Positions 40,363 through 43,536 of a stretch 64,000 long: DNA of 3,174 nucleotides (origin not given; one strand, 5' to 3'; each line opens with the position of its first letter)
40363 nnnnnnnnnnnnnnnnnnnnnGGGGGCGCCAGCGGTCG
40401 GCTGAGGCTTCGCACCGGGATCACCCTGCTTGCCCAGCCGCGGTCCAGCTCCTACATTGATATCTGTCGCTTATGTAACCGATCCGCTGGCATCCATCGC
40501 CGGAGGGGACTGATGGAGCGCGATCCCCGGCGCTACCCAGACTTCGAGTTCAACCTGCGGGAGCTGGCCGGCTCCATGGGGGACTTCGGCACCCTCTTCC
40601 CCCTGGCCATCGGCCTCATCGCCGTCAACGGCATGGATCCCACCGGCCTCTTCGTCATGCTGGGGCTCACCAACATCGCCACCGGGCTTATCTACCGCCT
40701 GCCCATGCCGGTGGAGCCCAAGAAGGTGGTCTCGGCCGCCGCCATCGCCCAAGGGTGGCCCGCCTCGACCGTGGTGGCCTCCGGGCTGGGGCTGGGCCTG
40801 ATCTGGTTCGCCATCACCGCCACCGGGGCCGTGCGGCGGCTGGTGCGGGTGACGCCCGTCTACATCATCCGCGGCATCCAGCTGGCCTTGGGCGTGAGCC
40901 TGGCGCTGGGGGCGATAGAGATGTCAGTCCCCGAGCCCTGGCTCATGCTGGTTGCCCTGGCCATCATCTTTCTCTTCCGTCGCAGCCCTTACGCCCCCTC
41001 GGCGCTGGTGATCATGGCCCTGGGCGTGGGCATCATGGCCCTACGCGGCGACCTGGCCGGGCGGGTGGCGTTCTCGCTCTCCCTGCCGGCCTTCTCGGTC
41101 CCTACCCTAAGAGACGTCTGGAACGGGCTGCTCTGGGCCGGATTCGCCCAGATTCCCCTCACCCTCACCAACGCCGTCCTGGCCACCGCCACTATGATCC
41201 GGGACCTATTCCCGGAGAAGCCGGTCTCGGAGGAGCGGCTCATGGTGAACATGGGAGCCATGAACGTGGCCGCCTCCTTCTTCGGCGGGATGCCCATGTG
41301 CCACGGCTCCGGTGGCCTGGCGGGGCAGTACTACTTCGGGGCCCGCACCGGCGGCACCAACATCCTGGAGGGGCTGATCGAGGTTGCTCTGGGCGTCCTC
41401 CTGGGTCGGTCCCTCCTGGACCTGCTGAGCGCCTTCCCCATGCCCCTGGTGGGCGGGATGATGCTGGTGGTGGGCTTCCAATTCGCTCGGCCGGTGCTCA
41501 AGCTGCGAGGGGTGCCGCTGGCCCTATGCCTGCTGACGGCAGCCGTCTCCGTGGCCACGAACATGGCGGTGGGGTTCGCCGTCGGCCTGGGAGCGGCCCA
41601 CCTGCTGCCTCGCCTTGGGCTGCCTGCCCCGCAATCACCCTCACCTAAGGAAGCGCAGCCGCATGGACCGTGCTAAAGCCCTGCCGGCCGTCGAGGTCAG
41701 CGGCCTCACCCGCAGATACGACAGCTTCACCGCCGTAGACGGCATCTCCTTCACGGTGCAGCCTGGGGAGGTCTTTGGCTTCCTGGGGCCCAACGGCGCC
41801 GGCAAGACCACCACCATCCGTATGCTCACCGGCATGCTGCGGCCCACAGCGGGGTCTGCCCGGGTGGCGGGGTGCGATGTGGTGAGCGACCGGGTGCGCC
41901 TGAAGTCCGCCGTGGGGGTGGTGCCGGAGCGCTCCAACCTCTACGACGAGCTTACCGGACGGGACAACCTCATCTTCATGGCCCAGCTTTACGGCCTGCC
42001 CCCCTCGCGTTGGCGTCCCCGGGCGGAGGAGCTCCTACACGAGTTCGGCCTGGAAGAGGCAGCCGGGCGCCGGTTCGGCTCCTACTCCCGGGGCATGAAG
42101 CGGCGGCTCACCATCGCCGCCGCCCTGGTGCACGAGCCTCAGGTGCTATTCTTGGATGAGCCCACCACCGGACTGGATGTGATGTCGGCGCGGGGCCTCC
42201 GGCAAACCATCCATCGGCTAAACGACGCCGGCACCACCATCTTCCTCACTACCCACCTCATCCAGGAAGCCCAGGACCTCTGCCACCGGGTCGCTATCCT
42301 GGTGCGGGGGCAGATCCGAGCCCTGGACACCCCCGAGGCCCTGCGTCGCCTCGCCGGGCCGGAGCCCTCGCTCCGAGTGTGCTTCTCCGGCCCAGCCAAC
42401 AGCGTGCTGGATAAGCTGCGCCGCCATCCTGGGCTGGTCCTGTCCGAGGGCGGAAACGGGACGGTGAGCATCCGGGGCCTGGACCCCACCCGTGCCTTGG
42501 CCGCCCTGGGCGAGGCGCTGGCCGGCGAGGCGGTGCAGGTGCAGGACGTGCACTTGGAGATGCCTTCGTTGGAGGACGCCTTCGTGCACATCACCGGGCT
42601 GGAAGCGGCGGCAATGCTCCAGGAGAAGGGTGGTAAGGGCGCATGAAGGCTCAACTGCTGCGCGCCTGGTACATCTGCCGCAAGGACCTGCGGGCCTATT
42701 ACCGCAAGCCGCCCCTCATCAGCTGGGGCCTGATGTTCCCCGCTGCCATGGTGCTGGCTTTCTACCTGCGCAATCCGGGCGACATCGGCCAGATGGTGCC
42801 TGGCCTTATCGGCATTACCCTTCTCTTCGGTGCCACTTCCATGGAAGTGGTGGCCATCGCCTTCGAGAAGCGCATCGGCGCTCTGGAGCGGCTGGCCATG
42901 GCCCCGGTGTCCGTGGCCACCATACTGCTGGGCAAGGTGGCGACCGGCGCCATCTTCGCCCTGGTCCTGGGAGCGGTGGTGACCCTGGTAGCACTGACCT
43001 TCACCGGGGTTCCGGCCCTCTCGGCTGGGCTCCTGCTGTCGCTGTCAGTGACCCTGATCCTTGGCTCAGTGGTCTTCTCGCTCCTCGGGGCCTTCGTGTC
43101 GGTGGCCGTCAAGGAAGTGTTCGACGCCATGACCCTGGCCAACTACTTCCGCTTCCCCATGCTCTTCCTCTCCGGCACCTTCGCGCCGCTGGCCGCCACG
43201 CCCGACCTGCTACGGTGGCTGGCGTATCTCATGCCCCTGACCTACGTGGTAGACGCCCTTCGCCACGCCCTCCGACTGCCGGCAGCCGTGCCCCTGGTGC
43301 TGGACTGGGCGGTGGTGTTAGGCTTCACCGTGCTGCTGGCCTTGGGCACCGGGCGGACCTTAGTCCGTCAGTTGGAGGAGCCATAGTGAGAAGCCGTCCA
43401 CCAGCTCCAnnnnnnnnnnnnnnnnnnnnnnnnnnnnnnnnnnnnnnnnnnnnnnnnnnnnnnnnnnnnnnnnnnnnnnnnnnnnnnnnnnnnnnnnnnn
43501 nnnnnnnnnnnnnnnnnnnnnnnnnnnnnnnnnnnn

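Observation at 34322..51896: Co-directional 15.7-kb envelope/export supercluster with no visible substrate gene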

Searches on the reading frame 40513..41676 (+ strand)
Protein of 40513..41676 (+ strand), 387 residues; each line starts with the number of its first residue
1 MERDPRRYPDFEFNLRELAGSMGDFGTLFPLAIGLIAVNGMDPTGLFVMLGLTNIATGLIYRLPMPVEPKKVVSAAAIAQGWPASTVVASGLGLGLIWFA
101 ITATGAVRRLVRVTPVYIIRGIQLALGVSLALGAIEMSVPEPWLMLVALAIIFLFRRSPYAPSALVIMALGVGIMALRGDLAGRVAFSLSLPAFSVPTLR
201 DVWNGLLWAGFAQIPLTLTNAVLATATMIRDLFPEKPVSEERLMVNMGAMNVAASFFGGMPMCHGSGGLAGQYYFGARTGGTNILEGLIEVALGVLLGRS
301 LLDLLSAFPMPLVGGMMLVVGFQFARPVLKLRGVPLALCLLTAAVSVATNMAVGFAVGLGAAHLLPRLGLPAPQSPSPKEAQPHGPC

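Call 4: search_protein_families(library=pfam, proteins=[window:40513-41676:+], max_evalue=0.01)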
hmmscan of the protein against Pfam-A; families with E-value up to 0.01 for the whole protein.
window:40513-41676:+ (387 aa): 1 family
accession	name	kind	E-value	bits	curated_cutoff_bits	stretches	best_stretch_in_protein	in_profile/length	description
PF16983.11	MFS_MOT1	-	4.7e-51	172.3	30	2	207-324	3-111/111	Molybdate transporter of MFS superfamily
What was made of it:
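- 40513..41676 (+): Unit 2: MOT1/SulP-like anion transporter. Pfam MFS_MOT1, 172 bits (call 4).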

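Call 9: find_encoding_contigs(protein=window:40513-41676:+, flank=10000, max_places=6)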
Protein window:40513-41676:+ (387 aa): 9 contigs read that carry it; 6 places shown.
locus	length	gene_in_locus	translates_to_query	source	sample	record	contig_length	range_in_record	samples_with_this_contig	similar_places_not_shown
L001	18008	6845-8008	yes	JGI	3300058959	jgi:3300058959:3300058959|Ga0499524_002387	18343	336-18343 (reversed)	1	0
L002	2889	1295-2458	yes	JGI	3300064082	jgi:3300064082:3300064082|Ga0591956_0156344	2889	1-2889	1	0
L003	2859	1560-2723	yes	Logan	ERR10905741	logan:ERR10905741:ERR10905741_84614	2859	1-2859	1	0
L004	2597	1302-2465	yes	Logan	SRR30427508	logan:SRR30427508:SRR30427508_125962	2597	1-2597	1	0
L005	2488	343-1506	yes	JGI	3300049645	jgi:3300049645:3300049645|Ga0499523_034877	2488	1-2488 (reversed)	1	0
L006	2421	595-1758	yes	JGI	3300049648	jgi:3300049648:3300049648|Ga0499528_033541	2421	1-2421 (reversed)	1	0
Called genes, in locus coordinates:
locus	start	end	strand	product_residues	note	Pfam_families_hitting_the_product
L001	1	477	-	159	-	?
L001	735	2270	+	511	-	PF25919:BSH_CusB (faint), PF00364:Biotin_lipoyl (faint), PF25917:BSH_RND, PF25984:BSH_YknX (weak), PF25954:Beta-barrel_RND_2 (weak), PF25990:Beta-barrel_YknX (weak), PF25967:RND-MFP_C (weak), PF25975:CzcB_C, +1 more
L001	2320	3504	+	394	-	PF00089:Trypsin, PF13365:Trypsin_2, PF17820:PDZ_6 (faint), PF13180:PDZ_2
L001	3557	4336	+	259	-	PF02463:SMC_N (faint), PF00005:ABC_tran, PF13304:AAA_21 (faint)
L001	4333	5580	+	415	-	PF12704:MacB_PCD, PF02687:FtsX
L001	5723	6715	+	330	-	PF00672:HAMP, PF00512:HisKA, PF13581:HATPase_c_2 (weak), PF02518:HATPase_c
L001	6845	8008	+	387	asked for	PF16983:MFS_MOT1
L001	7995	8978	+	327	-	PF00005:ABC_tran, PF13304:AAA_21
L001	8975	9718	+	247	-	PF01061:ABC2_membrane, PF03379:CcmB, PF12679:ABC2_membrane_2 (faint), PF12698:ABC2_membrane_3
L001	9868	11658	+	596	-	PF00664:ABC_membrane, PF00005:ABC_tran, PF02463:SMC_N (weak)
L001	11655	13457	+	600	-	PF00664:ABC_membrane, PF00005:ABC_tran, PF02463:SMC_N (faint)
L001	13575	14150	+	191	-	PF04542:Sigma70_r2, PF08281:Sigma70_r4_2, PF04545:Sigma70_r4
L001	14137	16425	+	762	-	-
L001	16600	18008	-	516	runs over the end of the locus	PF12450:vWF_A, PF00092:VWA, PF13519:VWA_2, PF13768:VWA_3, PF12034:YfbK_C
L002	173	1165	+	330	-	PF00672:HAMP, PF00512:HisKA, PF13581:HATPase_c_2 (weak), PF02518:HATPase_c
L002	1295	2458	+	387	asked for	PF16983:MFS_MOT1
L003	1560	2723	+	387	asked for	PF16983:MFS_MOT1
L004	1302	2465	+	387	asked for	PF16983:MFS_MOT1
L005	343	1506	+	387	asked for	PF16983:MFS_MOT1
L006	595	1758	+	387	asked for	PF16983:MFS_MOT1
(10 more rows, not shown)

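Call 16: find_homologous_proteins(query=window:40513-41676:+, max_evalue=1e-10)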
Query window:40513-41676:+ (387 aa): 3757 proteins with E <= 1e-10 among 8000 candidates; the best 120 are listed.
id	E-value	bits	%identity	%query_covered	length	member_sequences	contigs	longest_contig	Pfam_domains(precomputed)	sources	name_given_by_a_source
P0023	6.9e-192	656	91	86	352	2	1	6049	PF16983.12,PF00916.27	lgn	-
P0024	1.3e-176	605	76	95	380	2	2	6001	PF16983.12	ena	-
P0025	1.5e-174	598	74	99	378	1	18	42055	PF16983.12,PF00916.27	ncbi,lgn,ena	-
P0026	3.2e-174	597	73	99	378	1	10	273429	PF16983.12,PF00916.27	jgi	jgi:hypothetical protein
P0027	1.7e-173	595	75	95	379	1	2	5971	PF16983.12,PF00916.27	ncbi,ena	-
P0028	3.2e-173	594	75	95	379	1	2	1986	PF16983.12,PF00916.27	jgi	-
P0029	3.3e-173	594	77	92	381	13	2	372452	PF16983.12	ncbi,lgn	-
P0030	4.1e-173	594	75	95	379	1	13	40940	PF16983.12,PF00916.27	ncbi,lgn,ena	-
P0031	5.5e-173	593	77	95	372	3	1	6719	PF16983.12,PF00916.27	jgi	jgi:MFS superfamily sulfate permease-like transporter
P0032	7.9e-173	593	74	95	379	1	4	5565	PF16983.12,PF00916.27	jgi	-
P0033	1.2e-172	592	74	95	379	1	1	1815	PF16983.12,PF00916.27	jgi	jgi:SulP family sulfate permease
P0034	1.6e-172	592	74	95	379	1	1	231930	PF16983.12,PF00916.27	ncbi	-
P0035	1.7e-172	592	74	95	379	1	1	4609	PF16983.12,PF00916.27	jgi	-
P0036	1.0e-171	589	74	98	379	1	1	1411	PF16983.12,PF00916.27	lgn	-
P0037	1.2e-171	589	74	95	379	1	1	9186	PF16983.12,PF00916.27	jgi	-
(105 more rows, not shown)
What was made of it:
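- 40513..41676 (+): Thousands of homologues, the best 120 at 62-91% identity (call 16).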

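Call 18: find_related_loci(query=A2, collection=genome_contigs, flank=10000)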
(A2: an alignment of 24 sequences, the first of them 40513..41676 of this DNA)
Query A2 (387 aa) in genome_contigs; peptide patterns used: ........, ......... (x = any residue, [..] = any of these).
417 stretches matched a pattern; 408 encode a relative of the query (tblastn E <= 1e-3); the best 80 are kept; 80 distinct loci.
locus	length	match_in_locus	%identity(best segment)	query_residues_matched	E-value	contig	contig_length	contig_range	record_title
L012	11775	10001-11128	73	1-384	0e+0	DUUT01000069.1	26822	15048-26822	MAG TPA_asm: Chloroflexota bacterium isolate AS08sgBPME_257 90541_AS08, whole genome shotgun sequence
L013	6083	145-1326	71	1-379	0e+0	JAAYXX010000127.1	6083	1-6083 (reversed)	MAG: Chloroflexota bacterium isolate AS06rmzACSIP_190 138640_AS06, whole genome shotgun sequence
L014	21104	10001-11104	74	1-368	2e-173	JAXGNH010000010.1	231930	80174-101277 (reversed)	MAG: Anaerolineae bacterium isolate AnMBR.bin251 bin251_10, whole genome shotgun sequence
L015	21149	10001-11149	72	1-383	1e-172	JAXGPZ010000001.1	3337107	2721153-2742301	MAG: Anaerolineae bacterium isolate AnMBR.bin314 bin314_1, whole genome shotgun sequence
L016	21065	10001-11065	76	1-355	4e-169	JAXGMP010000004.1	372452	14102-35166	MAG: Anaerolineae bacterium isolate AnMBR.bin235 bin235_4, whole genome shotgun sequence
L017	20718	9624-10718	72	1-365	2e-165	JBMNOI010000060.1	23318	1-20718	MAG: Anaerolineae bacterium isolate SBF912SR2HQ0070 scaffold_9109_c1, whole genome shotgun sequence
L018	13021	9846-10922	75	1-359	6e-165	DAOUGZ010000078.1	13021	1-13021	MAG TPA_asm: Anaerolineae bacterium isolate R89_281 k165_2195698, whole genome shotgun sequence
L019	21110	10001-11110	72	1-370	4e-165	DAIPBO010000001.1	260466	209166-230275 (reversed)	MAG TPA_asm: Chloroflexota bacterium isolate CTOTU19791 NODE_13_length_260466_cov_8.622205, whole genome shotgun sequenc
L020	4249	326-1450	68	1-375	1e-168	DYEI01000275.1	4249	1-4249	MAG TPA_asm: Anaerolinea sp. isolate Tomsk_2_67_199 Tomsk_k141_44064, whole genome shotgun sequence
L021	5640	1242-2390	67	1-370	4e-162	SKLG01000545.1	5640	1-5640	MAG: Anaerolineae bacterium isolate CSSed162cmA_203 CSSed16-2cmA-71437, whole genome shotgun sequence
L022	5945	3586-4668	70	1-361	1e-161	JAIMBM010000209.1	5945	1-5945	MAG: Anaerolineae bacterium isolate HOT.MB2.62 Contig209, whole genome shotgun sequence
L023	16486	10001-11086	65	7-368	9e-155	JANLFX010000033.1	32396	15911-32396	MAG: Anaerolineae bacterium isolate A05DMB24 NODE_33_length_32396_cov_16.279336, whole genome shotgun sequence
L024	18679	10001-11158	62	2-385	9e-153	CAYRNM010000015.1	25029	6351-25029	MAG TPA_asm: uncultured Anaerolineae bacterium isolate SRP098346_co1_12 genome assembly, contig: NODE_1639_length_25029_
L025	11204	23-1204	65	1-385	1e-151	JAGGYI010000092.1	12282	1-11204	MAG: Anaerolineae bacterium isolate AUK174 PB_MBMC_128_c_000000000120, whole genome shotgun sequence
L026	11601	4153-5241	64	6-368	1e-151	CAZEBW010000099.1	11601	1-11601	MAG TPA_asm: uncultured Anaerolineae bacterium isolate binchicken_co17_112 genome assembly, contig: NODE_12242_length_11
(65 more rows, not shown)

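Call 38: search_protein_families(library=ncbifam, proteins=[window:40513-41676:+], max_evalue=0.00001)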
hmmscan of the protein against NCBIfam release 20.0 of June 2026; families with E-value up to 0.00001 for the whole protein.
window:40513-41676:+ (387 aa): 0 families

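Call 47: find_encoding_contigs(protein=P0023, flank=10000, max_places=2)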
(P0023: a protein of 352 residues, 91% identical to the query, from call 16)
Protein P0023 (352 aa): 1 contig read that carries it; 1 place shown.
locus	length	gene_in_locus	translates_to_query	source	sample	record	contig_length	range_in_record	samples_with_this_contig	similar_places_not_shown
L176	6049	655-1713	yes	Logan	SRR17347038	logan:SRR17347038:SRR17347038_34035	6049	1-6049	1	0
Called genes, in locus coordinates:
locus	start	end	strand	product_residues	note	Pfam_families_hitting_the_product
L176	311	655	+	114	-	PF12802:MarR_2 (weak), PF12840:HTH_20, PF01022:HTH_5, PF01047:MarR (faint), PF13412:HTH_24 (weak)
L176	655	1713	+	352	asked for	PF16983:MFS_MOT1, PF00916:Sulfate_transp (weak), PF16983:MFS_MOT1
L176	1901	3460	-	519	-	PF12450:vWF_A, PF00092:VWA, PF13519:VWA_2, PF13768:VWA_3, PF12034:YfbK_C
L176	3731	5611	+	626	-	PF14870:PSII_BNR (faint), PF00041:fn3 (weak)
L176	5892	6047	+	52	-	?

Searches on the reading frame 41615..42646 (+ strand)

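Call 4: search_protein_families(library=pfam, proteins=[window:41615-42646:+], max_evalue=0.01)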
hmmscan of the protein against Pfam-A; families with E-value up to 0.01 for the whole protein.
window:41615-42646:+ (343 aa): 3 families
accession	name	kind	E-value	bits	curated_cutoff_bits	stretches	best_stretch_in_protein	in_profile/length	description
PF00005.33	ABC_tran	-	6.3e-32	111.5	25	1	42-185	2-137/137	ABC transporter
PF13304.12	AAA_21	-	3.5e-12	47.4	27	1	136-214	220-298/304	AAA domain, putative AbiEii toxin, Type IV TA system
PF13401.12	AAA_22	-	0.0022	18.8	27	1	58-184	12-94/130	AAA domain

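Call 38: search_protein_families(library=ncbifam, proteins=[window:41663-42646:+], max_evalue=0.00001)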
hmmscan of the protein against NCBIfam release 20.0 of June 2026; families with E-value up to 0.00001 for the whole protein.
window:41663-42646:+ (327 aa): 181 families (the best 25 are shown)
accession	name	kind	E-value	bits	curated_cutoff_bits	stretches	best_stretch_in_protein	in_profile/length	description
TIGR01188.1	drrA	subfamily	2.6e-89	299.5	312.45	1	18-312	2-302/302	daunorubicin resistance ABC transporter, ATP-binding protein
NF033858.1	ABC2_perm_RbbA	equivalog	5.1e-63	213.3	1050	1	6-230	263-487/909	ribosome-associated ATPase/putative transporter RbbA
TIGR03522.1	GldA_ABC_ATP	equivalog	1.7e-59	201.7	402.6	1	10-241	3-232/301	gliding motility-associated ABC transporter ATP-binding subunit GldA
NF010060.0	PRK13537.1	equivalog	6.6e-56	189.5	521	1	6-227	12-233/314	nodulation factor ABC transporter ATP-binding protein NodI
NF010059.0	PRK13536.1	equivalog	1.6e-51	175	549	1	5-227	39-261/342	nodulation factor ABC transporter ATP-binding protein NodI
TIGR03864.1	PQQ_ABC_ATP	hypoth_equivalog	5.2e-51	173.4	302.25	1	9-229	1-221/236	ABC transporter, ATP-binding subunit, PQQ-dependent alcohol dehydrogenase system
TIGR01288.1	nodI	equivalog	7.4e-48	163.1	424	1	9-227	4-222/303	nodulation factor ABC transporter ATP-binding protein NodI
TIGR03740.1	galliderm_ABC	subfamily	3.9e-47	160.8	309.75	1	11-219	2-203/223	lantibiotic protection ABC transporter ATP-binding subunit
TIGR04406.1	LPS_export_lptB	equivalog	5.8e-43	146.9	240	1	11-224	3-219/239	LPS export ABC transporter ATP-binding protein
TIGR01257.1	rim_protein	equivalog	6.6e-41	139.3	4012.85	1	17-230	1945-2160/2272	rim ABC transporter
NF000106.1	40850658_otr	exception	1.1e-37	130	750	1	7-221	11-225/351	oxytetracycline efflux ABC transporter Otr(C) ATP-binding subunit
TIGR00968.1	3a0106s01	subfamily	2.9e-37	128.4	342.75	1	11-229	2-220/237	sulfate ABC transporter ATP-binding protein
NF047930.1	ABC_ATP_B6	equivalog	1.8e-36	125.9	670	1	9-230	2-226/510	putative B6 ABC transporter ATP-binding protein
TIGR04521.1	ECF_ATPase_2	equivalog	1.9e-35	122.3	330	1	22-226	18-231/279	energy-coupling factor transporter ATPase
NF008144.0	PRK10895.1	equivalog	1e-34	120.1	381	1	13-227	7-224/241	LPS export ABC transporter ATP-binding protein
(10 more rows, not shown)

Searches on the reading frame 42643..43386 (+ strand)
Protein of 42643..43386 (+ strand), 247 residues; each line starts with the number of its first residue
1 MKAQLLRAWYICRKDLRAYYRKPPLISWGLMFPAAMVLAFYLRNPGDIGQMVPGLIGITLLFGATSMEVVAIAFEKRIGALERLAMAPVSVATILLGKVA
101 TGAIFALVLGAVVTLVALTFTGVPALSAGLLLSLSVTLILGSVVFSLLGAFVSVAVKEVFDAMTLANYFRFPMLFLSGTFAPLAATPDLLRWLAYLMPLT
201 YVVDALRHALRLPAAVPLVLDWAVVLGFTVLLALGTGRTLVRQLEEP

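Call 4: search_protein_families(library=pfam, proteins=[window:42643-43386:+], max_evalue=0.01)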
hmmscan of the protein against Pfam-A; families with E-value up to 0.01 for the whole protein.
window:42643-43386:+ (247 aa): 5 families
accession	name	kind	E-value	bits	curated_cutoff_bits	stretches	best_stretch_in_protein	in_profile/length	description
PF01061.29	ABC2_membrane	-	2.3e-30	106.2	26.9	1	9-209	4-209/211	ABC-2 type transporter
PF12698.13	ABC2_membrane_3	-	7.7e-17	61.8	31.6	1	50-233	162-342/347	ABC-2 family transporter protein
PF03379.19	CcmB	-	1.1e-07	31.9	24.9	1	9-153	2-146/215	CcmB protein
PF12679.13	ABC2_membrane_2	-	8.2e-05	22.4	27.2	0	68-233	86-268/283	ABC-2 family transporter protein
PF12730.13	ABC2_membrane_4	-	0.0094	16.4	27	0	67-152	67-156/179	ABC-2 family transporter protein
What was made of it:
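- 42643..43386 (+): Unit 2: DrrB-like ABC-2 permease. Pfam ABC2_membrane (call 4).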

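Call 38: search_protein_families(library=ncbifam, proteins=[window:42643-43386:+], max_evalue=0.00001)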
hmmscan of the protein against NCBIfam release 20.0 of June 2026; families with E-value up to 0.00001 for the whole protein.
window:42643-43386:+ (247 aa): 8 families
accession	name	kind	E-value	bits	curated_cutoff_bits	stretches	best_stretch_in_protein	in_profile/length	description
TIGR01247.1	drrB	subfamily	6.6e-22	78.3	223.05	1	49-233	48-229/236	daunorubicin resistance ABC transporter membrane protein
NF011648.0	PRK15066.1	subfamily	1.8e-19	70.3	225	1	51-236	63-245/257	ABC transporter permease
TIGR00025.1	Mtu_efflux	paralog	4.2e-15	55.9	146.9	1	47-242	36-236/238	ABC transporter efflux protein, DrrB family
TIGR03861.1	phenyl_ABC_PedC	subfamily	1e-12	48.2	241.35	1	51-214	62-225/253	alcohol ABC transporter, permease protein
NF033858.1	ABC2_perm_RbbA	equivalog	8.8e-08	30.5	1050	1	48-212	712-875/909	ribosome-associated ATPase/putative transporter RbbA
TIGR01291.1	nodJ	subfamily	1.4e-07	31.4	206.65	1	64-228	72-235/253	ABC-2 type transporter, NodJ family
TIGR01248.1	drrC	subfamily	1.9e-06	28.1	165.65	1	61-207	2-146/152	daunorubicin resistance protein C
NF038293.1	permease_SagH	equivalog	3.9e-06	25.9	450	1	58-206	187-333/370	SagH family ABC transporter permease subunit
